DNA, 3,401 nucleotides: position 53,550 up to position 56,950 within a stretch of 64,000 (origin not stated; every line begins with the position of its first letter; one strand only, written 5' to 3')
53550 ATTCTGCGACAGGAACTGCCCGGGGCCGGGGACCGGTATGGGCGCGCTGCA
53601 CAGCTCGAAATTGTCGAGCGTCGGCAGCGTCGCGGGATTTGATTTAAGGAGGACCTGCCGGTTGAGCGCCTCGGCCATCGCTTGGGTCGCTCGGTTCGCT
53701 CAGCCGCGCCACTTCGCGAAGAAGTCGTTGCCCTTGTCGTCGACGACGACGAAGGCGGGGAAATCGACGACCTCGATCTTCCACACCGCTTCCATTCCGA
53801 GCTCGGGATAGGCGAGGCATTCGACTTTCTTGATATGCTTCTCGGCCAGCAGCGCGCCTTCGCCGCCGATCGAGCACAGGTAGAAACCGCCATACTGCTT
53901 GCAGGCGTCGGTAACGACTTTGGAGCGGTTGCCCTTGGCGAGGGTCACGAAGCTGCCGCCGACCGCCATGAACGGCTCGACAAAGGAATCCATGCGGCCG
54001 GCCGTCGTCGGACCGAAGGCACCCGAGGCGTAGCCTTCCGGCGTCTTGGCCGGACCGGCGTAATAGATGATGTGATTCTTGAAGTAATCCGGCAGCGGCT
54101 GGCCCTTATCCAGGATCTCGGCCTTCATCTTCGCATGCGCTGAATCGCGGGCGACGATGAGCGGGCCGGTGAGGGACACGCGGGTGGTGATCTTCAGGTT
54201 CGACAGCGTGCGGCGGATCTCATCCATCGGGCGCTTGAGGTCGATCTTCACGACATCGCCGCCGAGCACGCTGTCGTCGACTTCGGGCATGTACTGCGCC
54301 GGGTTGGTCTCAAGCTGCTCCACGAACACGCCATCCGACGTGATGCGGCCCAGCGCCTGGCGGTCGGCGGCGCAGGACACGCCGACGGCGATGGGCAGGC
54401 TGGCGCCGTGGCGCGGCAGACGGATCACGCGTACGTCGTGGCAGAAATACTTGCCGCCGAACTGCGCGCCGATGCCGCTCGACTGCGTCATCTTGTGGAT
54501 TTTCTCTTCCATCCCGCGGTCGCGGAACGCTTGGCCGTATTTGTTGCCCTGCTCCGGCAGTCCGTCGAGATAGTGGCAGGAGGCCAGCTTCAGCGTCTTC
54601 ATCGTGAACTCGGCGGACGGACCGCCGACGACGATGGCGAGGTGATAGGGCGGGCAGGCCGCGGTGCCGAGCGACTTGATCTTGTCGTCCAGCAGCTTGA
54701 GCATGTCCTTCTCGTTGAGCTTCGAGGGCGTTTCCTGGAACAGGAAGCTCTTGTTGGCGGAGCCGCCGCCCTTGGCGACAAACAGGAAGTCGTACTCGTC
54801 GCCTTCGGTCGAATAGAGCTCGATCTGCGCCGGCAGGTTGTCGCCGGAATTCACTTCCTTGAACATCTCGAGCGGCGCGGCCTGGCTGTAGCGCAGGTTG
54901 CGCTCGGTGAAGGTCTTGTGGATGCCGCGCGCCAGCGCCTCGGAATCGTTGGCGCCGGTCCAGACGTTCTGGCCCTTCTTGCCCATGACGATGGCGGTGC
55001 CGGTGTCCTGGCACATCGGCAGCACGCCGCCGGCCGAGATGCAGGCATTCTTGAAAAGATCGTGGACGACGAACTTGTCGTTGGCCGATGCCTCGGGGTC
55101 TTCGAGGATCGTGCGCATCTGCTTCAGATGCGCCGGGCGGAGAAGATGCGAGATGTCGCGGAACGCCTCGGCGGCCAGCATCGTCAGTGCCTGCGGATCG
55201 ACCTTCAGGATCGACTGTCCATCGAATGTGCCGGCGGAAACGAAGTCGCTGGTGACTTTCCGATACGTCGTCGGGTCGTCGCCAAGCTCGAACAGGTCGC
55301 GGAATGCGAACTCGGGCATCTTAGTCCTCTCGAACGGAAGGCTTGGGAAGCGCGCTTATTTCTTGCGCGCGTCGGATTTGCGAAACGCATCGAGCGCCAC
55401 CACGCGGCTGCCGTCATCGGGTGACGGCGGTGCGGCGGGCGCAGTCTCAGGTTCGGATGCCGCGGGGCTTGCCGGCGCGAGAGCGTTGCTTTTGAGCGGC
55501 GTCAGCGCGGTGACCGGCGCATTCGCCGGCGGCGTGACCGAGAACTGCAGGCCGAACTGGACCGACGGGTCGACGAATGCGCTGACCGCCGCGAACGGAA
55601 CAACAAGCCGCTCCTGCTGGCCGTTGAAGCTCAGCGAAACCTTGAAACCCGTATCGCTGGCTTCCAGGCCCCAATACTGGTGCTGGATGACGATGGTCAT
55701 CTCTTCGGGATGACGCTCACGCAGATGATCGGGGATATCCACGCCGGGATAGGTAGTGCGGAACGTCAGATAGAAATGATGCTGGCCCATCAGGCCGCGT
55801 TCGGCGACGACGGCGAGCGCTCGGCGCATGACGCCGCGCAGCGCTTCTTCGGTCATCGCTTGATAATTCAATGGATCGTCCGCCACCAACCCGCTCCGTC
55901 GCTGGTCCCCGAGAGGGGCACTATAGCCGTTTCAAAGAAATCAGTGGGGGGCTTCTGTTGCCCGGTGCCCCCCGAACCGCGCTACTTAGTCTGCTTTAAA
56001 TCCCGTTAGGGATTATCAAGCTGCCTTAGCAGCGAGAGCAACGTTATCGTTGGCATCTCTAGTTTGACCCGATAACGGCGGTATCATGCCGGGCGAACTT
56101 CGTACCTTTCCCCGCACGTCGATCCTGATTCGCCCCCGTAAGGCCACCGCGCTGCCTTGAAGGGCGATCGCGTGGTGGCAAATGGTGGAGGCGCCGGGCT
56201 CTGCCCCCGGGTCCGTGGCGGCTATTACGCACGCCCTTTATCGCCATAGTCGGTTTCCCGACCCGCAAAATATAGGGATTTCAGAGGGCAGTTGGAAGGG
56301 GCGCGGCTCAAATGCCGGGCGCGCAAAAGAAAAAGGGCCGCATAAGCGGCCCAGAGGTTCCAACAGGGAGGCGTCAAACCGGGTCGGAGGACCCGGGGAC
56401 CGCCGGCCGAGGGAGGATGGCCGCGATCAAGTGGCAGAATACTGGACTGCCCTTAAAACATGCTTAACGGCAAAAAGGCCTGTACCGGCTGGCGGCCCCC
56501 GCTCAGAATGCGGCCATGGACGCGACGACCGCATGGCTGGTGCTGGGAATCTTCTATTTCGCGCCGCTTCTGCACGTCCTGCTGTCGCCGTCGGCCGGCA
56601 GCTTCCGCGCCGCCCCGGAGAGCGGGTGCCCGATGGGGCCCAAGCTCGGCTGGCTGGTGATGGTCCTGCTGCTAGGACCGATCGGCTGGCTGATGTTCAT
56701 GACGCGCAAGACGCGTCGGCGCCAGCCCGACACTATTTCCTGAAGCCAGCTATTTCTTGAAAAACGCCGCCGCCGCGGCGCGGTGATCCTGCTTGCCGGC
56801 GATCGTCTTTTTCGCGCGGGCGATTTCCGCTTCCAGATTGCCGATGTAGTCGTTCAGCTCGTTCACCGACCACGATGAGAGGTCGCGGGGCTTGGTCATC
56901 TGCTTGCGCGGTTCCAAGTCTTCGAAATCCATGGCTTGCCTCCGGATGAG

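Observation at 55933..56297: Unannotated permuted two-piece tmRNA (ssrA) lying about 45 nt upstream of sspB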

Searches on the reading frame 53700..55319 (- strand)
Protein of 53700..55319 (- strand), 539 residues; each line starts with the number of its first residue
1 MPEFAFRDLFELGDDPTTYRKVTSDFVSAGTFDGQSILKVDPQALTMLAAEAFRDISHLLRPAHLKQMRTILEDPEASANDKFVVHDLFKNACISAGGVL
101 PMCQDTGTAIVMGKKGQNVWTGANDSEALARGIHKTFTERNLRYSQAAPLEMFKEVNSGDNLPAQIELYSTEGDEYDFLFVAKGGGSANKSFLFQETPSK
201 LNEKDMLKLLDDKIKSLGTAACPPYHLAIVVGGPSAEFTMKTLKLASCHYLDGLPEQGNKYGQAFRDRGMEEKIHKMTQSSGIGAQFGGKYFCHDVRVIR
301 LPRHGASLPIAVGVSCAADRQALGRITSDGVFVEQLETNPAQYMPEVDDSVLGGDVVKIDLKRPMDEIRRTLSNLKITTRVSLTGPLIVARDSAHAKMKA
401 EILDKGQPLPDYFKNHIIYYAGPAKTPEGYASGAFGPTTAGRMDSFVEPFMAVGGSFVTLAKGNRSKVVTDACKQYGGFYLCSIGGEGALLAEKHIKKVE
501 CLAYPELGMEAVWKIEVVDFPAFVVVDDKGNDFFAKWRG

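Call 6: search_protein_families(library=pfam, proteins=[window:53700-55319:-])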
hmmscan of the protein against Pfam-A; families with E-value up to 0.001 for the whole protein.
window:53700-55319:- (539 aa): 2 families
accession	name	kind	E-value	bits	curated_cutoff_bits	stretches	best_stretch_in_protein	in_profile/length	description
PF05683.17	Fumerase_C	-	3.2e-79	265.5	22.2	1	330-537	1-205/205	Fumarase C-terminus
PF05681.19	Fumerase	-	2.4e-77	260.3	25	1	48-322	3-267/270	Fumarate hydratase (Fumerase)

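Call 7: search_protein_families(library=ncbifam, proteins=[window:53700-55319:-])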
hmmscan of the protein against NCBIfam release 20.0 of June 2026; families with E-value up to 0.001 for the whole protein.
window:53700-55319:- (539 aa): 11 families
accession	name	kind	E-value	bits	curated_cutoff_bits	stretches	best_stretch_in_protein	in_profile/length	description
NF011920.0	PRK15391.1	subfamily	7.5e-235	780.3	1094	1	3-535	5-536/548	class I fumarate hydratase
NF011919.0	PRK15390.1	equivalog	4.9e-231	767.7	1105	1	4-536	6-537/548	class I fumarate hydratase FumA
NF011921.0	PRK15392.1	equivalog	7e-220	731.2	1060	1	4-537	5-537/550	class I fumarate hydratase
TIGR00723.1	ttdB_fumA_fumB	subfamily_domain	2.4e-54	183.8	145.15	1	372-535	3-168/169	FumA C-terminus/TtdB family hydratase beta subunit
NF004885.0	PRK06246.1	equivalog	7.6e-38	130.3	276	1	49-322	13-275/279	fumarate hydratase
NF005310.0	PRK06842.1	equivalog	1.6e-37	129.1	238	1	369-534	11-173/185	Fe-S-containing hydro-lyase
TIGR00722.1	ttdA_fumA_fumB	subfamily_domain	6.7e-31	107.5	100.65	1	66-323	22-270/273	hydrolyase, tartrate alpha subunit/fumarate domain protein, Fe-S type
NF004708.0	PRK06043.1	equivalog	2.9e-27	95.5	269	1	360-536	4-178/192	fumarate hydratase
NF006082.0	PRK08228.1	equivalog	1.3e-20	73.8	264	1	370-536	13-181/205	L(+)-tartrate dehydratase subunit beta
NF006253.0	PRK08395.1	equivalog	6.2e-20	71.6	244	1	361-535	5-164/166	fumarate hydratase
NF006084.0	PRK08230.1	equivalog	9.3e-13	47.9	365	1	54-329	23-290/303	L(+)-tartrate dehydratase subunit alpha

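Call 31: find_encoding_contigs(protein=window:53700-55319:-, flank=3000, max_places=4)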
Protein window:53700-55319:- (539 aa): no gene with exactly this product is on record in the collection.

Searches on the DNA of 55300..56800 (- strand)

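Call 17: search_rna_families(sources=[L026, L031, L032, L037, L040, L045, L046, L048, L055, L073, L078, L011, L006, L030, L035, L053, L080], threshold=gathering)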
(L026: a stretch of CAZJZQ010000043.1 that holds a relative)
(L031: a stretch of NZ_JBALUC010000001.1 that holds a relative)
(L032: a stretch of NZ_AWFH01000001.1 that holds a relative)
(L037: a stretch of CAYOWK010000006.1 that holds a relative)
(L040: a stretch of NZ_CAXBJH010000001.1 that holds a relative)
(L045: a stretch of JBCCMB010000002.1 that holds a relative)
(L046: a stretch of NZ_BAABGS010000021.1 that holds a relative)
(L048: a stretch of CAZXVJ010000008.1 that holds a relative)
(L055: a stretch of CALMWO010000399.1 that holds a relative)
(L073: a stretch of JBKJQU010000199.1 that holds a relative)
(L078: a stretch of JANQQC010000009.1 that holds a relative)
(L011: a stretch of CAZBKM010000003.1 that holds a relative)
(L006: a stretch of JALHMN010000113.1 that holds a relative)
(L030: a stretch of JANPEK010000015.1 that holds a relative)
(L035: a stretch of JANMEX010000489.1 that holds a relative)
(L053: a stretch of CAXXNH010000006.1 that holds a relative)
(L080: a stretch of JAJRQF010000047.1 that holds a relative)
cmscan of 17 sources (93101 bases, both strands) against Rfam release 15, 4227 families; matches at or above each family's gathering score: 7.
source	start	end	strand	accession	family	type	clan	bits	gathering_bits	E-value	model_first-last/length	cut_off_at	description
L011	140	471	+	RF01849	alpha_tmRNA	Gene;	CL00001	251.3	50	1.2e-71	1-355/355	no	Alphaproteobacteria transfer-messenger RNA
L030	1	215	+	RF01849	alpha_tmRNA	Gene;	CL00001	168.8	50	9.8e-47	140-355/355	5'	Alphaproteobacteria transfer-messenger RNA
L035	1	197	+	RF01849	alpha_tmRNA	Gene;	CL00001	155.1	50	1.4e-42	158-355/355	5'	Alphaproteobacteria transfer-messenger RNA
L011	194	385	+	RF04321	tmRNA_permuted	Gene;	-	130.8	47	3.7e-25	1-213/213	no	permuted transfer-messenger RNA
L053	1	103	+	RF01849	alpha_tmRNA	Gene;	CL00001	71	50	3.5e-17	253-355/355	5'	Alphaproteobacteria transfer-messenger RNA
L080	1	102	+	RF01849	alpha_tmRNA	Gene;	CL00001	69.9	50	7.4e-17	252-355/355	5'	Alphaproteobacteria transfer-messenger RNA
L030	1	130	+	RF04321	tmRNA_permuted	Gene;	-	57.2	47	2.6e-08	79-213/213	5'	permuted transfer-messenger RNA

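Call 49: search_rna_families(source=window, start=55300, end=56800, threshold=evalue, max_evalue=1)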
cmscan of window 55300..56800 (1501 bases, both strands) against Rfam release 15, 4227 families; matches with E-value up to 1: 8.
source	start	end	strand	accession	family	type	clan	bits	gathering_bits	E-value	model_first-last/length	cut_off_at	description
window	55943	56301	-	RF01849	alpha_tmRNA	Gene;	CL00001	247.2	50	3.1e-72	1-355/355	no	Alphaproteobacteria transfer-messenger RNA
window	56016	56245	-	RF04321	tmRNA_permuted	Gene;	-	145.2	47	2.9e-30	1-213/213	no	permuted transfer-messenger RNA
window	56328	56464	-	RF02356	BjrC1505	Gene; sRNA;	-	36.3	50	8e-05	1-140/140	no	Alphaproteobacterial sRNA BjrC1505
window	56328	56401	-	RF02651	SorY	Gene; sRNA;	-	23.9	111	0.032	1-83/83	no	Singlet oxygen resistance RNA Y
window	56330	56399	-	RF02784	SorX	Gene; sRNA;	-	20.9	46.6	0.038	1-73/73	no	Singlet oxygen resistance RNA X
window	56320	56376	-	RF00519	suhB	Gene; sRNA;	CL00108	20.6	41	0.19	1-77/77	no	Makes More Granules Regulator RNA (mmgR)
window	56328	56399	-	RF02837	anti-hemB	Gene; sRNA;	-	19.3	49.5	0.13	1-81/81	no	Burkholderia RNA 7 (anti-hemB)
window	55491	55619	+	RF01390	isrG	Gene; sRNA;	-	14.6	100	0.28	1-279/279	no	isrG Hfq binding RNA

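Call 51: search_rna_families(sources=[L001, L002, L003, L005, L008, L010, L018, L020, L025, L027, L029, L034, L036, L038, L041, L052, L070, L079, L009, L051], threshold=gathering)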
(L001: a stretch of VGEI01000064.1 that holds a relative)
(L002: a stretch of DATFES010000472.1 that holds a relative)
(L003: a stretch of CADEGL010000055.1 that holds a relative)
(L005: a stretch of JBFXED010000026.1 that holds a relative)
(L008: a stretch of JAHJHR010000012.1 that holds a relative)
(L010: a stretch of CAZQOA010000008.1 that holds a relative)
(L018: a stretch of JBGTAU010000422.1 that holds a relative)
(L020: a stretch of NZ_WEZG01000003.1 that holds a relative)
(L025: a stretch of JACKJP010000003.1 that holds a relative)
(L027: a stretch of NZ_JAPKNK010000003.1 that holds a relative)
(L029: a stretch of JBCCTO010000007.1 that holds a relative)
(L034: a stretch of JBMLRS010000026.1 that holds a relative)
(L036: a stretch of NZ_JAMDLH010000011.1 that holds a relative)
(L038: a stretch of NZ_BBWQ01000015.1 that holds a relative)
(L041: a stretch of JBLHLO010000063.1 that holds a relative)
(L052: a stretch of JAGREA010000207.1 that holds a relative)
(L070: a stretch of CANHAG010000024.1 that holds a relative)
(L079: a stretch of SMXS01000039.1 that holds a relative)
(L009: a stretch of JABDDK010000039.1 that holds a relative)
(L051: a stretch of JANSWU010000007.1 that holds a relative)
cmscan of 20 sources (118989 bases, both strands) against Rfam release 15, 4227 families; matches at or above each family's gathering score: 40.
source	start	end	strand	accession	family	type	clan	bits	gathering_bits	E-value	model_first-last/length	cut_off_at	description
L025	2549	2905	+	RF01849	alpha_tmRNA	Gene;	CL00001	305.7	50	5.4e-88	1-355/355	no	Alphaproteobacteria transfer-messenger RNA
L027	2347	2705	+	RF01849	alpha_tmRNA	Gene;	CL00001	304.7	50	1.1e-87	1-355/355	no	Alphaproteobacteria transfer-messenger RNA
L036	2480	2846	+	RF01849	alpha_tmRNA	Gene;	CL00001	297.5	50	1.6e-85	1-355/355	no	Alphaproteobacteria transfer-messenger RNA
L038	2477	2834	+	RF01849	alpha_tmRNA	Gene;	CL00001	296.7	50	2.7e-85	1-355/355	no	Alphaproteobacteria transfer-messenger RNA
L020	2582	2940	+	RF01849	alpha_tmRNA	Gene;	CL00001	296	50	4.6e-85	1-355/355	no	Alphaproteobacteria transfer-messenger RNA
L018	2532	2884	+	RF01849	alpha_tmRNA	Gene;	CL00001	295.5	50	6.3e-85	1-355/355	no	Alphaproteobacteria transfer-messenger RNA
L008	2529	2902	+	RF01849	alpha_tmRNA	Gene;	CL00001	279.1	50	5.9e-80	1-355/355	no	Alphaproteobacteria transfer-messenger RNA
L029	2280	2638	+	RF01849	alpha_tmRNA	Gene;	CL00001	278.3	50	1e-79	1-355/355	no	Alphaproteobacteria transfer-messenger RNA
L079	1955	2289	+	RF01849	alpha_tmRNA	Gene;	CL00001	268.6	50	9e-77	1-355/355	no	Alphaproteobacteria transfer-messenger RNA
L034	965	1323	+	RF01849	alpha_tmRNA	Gene;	CL00001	262.4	50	6.5e-75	1-355/355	no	Alphaproteobacteria transfer-messenger RNA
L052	2547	2885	+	RF01849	alpha_tmRNA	Gene;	CL00001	258.6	50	9.1e-74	1-355/355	no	Alphaproteobacteria transfer-messenger RNA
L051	2479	2834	+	RF01849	alpha_tmRNA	Gene;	CL00001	257.5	50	1.9e-73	1-355/355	no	Alphaproteobacteria transfer-messenger RNA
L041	2462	2798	+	RF01849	alpha_tmRNA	Gene;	CL00001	252.4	50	6.8e-72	1-355/355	no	Alphaproteobacteria transfer-messenger RNA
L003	2629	2956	+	RF01849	alpha_tmRNA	Gene;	CL00001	247.5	50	2e-70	1-355/355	no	Alphaproteobacteria transfer-messenger RNA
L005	2617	2940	+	RF01849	alpha_tmRNA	Gene;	CL00001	246.8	50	3.3e-70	1-355/355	no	Alphaproteobacteria transfer-messenger RNA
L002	1320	1667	+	RF01849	alpha_tmRNA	Gene;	CL00001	246.6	50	3.8e-70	1-355/355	no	Alphaproteobacteria transfer-messenger RNA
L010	2587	2903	+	RF01849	alpha_tmRNA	Gene;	CL00001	241.8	50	1.1e-68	1-355/355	no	Alphaproteobacteria transfer-messenger RNA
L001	2589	2951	+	RF01849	alpha_tmRNA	Gene;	CL00001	226.4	50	5e-64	1-355/355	no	Alphaproteobacteria transfer-messenger RNA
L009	2618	2971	+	RF01849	alpha_tmRNA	Gene;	CL00001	221.2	50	1.8e-62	1-355/355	no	Alphaproteobacteria transfer-messenger RNA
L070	799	1162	+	RF01849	alpha_tmRNA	Gene;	CL00001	194.9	50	1.7e-54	1-355/355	no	Alphaproteobacteria transfer-messenger RNA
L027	2405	2620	+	RF04321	tmRNA_permuted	Gene;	-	160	47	9.4e-32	1-213/213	no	permuted transfer-messenger RNA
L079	2011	2235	+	RF04321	tmRNA_permuted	Gene;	-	157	47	4.5e-31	1-213/213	no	permuted transfer-messenger RNA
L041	2521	2750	+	RF04321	tmRNA_permuted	Gene;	-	155.3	47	1.2e-30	1-213/213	no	permuted transfer-messenger RNA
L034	1021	1249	+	RF04321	tmRNA_permuted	Gene;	-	153.8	47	2.5e-30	1-213/213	no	permuted transfer-messenger RNA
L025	2608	2819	+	RF04321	tmRNA_permuted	Gene;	-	151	47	1.1e-29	1-213/213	no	permuted transfer-messenger RNA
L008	2585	2815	+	RF04321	tmRNA_permuted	Gene;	-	150.6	47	1.3e-29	1-213/213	no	permuted transfer-messenger RNA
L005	2675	2892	+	RF04321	tmRNA_permuted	Gene;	-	150.5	47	1.5e-29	1-213/213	no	permuted transfer-messenger RNA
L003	2687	2905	+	RF04321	tmRNA_permuted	Gene;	-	150.2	47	1.7e-29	1-213/213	no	permuted transfer-messenger RNA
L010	2643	2856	+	RF04321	tmRNA_permuted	Gene;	-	150.2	47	1.7e-29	1-213/213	no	permuted transfer-messenger RNA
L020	2642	2855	+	RF04321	tmRNA_permuted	Gene;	-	147.8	47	5.8e-29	1-213/213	no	permuted transfer-messenger RNA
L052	2604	2833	+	RF04321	tmRNA_permuted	Gene;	-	143.4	47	6.1e-28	1-213/213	no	permuted transfer-messenger RNA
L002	1376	1598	+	RF04321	tmRNA_permuted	Gene;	-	143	47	7.6e-28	1-213/213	no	permuted transfer-messenger RNA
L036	2539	2761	+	RF04321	tmRNA_permuted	Gene;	-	141.8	47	1.4e-27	1-213/213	no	permuted transfer-messenger RNA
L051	2533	2748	+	RF04321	tmRNA_permuted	Gene;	-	141.1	47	2e-27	1-213/213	no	permuted transfer-messenger RNA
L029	2337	2553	+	RF04321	tmRNA_permuted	Gene;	-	139.9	47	3.8e-27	1-213/213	no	permuted transfer-messenger RNA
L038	2536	2750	+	RF04321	tmRNA_permuted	Gene;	-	138.2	47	9.1e-27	1-213/213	no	permuted transfer-messenger RNA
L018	2588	2798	+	RF04321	tmRNA_permuted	Gene;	-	138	47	1.1e-26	1-213/213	no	permuted transfer-messenger RNA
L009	2676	2920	+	RF04321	tmRNA_permuted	Gene;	-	136.5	47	2.2e-26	1-213/213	no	permuted transfer-messenger RNA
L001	2645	2879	+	RF04321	tmRNA_permuted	Gene;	-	136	47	3e-26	1-213/213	no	permuted transfer-messenger RNA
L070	855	1094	+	RF04321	tmRNA_permuted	Gene;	-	117.1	47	6.3e-22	1-213/213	no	permuted transfer-messenger RNA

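Call 60: search_rna_families(sources=[L001, L002, L034], threshold=evalue, max_evalue=0.01)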
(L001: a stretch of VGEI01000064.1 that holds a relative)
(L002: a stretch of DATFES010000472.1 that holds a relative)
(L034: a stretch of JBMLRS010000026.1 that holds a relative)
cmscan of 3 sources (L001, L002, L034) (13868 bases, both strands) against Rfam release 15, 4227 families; matches with E-value up to 0.01: 8.
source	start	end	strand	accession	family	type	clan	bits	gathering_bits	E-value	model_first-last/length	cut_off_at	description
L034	965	1323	+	RF01849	alpha_tmRNA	Gene;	CL00001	262.4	50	7.6e-76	1-355/355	no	Alphaproteobacteria transfer-messenger RNA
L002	1320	1667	+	RF01849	alpha_tmRNA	Gene;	CL00001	246.6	50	4.4e-71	1-355/355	no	Alphaproteobacteria transfer-messenger RNA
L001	2589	2951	+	RF01849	alpha_tmRNA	Gene;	CL00001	226.4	50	5.8e-65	1-355/355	no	Alphaproteobacteria transfer-messenger RNA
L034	1021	1249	+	RF04321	tmRNA_permuted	Gene;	-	153.8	47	2.9e-31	1-213/213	no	permuted transfer-messenger RNA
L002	1376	1598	+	RF04321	tmRNA_permuted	Gene;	-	143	47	8.8e-29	1-213/213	no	permuted transfer-messenger RNA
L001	2645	2879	+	RF04321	tmRNA_permuted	Gene;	-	136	47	3.5e-27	1-213/213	no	permuted transfer-messenger RNA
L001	2392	2548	+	RF02356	BjrC1505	Gene; sRNA;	-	47.2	50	2e-06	1-140/140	no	Alphaproteobacterial sRNA BjrC1505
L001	2481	2546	+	RF02784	SorX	Gene; sRNA;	-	27.6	46.6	0.0036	1-73/73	no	Singlet oxygen resistance RNA X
